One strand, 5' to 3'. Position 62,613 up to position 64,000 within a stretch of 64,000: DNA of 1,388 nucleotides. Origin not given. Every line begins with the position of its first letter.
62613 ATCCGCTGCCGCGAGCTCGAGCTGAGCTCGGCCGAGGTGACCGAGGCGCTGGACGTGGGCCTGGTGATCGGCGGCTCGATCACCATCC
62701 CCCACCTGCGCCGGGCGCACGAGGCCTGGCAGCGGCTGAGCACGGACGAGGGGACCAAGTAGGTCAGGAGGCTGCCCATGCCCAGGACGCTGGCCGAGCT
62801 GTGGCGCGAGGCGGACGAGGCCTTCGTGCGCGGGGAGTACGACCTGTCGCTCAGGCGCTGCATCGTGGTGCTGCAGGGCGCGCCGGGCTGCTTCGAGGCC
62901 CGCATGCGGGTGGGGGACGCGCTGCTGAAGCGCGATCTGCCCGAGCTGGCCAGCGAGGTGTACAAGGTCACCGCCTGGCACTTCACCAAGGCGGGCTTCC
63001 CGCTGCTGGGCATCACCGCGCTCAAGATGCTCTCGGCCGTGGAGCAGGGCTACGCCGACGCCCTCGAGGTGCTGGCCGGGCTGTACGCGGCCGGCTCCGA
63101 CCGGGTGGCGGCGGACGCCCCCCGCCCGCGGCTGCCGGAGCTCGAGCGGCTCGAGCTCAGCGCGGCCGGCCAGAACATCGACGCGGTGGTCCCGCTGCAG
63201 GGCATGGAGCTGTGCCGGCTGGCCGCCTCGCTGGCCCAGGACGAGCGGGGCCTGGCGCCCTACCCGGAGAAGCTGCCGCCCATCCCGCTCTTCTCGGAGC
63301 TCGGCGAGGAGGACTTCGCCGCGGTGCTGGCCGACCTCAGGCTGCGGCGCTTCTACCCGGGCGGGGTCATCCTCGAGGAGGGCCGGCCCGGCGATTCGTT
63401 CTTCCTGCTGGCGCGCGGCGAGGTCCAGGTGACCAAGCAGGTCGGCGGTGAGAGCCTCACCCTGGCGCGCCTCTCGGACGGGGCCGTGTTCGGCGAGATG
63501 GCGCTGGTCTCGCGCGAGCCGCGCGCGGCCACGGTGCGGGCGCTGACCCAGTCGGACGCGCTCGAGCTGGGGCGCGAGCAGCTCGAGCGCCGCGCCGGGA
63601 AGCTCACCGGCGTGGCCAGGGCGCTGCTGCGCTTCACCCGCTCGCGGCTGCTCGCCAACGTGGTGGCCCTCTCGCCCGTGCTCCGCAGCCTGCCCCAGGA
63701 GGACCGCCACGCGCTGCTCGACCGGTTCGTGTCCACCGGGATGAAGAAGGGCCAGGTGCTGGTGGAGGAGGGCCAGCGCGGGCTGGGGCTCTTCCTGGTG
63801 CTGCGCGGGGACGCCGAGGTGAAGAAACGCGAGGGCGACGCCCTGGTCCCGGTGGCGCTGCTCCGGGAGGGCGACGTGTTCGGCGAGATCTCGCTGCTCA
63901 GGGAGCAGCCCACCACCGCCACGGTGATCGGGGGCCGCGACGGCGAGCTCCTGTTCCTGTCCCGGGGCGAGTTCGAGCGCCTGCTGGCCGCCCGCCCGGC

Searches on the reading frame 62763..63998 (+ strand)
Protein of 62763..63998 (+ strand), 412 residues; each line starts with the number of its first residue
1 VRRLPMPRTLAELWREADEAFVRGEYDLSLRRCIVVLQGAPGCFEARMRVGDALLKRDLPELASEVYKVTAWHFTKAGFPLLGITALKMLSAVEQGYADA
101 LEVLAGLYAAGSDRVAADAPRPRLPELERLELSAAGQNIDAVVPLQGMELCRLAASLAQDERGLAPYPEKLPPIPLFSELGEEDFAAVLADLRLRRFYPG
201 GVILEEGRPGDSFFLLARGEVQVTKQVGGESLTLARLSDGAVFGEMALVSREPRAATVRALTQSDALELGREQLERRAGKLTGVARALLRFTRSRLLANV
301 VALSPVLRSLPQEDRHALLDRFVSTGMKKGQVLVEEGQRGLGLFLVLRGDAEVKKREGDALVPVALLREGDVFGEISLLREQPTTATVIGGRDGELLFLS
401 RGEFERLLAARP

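Call 54: search_protein_families(library=pfam, proteins=[window:62763-63998:+], max_evalue=0.00001)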
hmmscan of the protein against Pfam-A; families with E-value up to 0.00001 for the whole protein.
window:62763-63998:+ (412 aa): 1 family
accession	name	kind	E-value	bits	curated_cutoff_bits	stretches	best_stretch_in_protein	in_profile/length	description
PF00027.35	cNMP_binding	-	4.5e-38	129.5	27.5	2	195-276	2-84/89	Cyclic nucleotide-binding domain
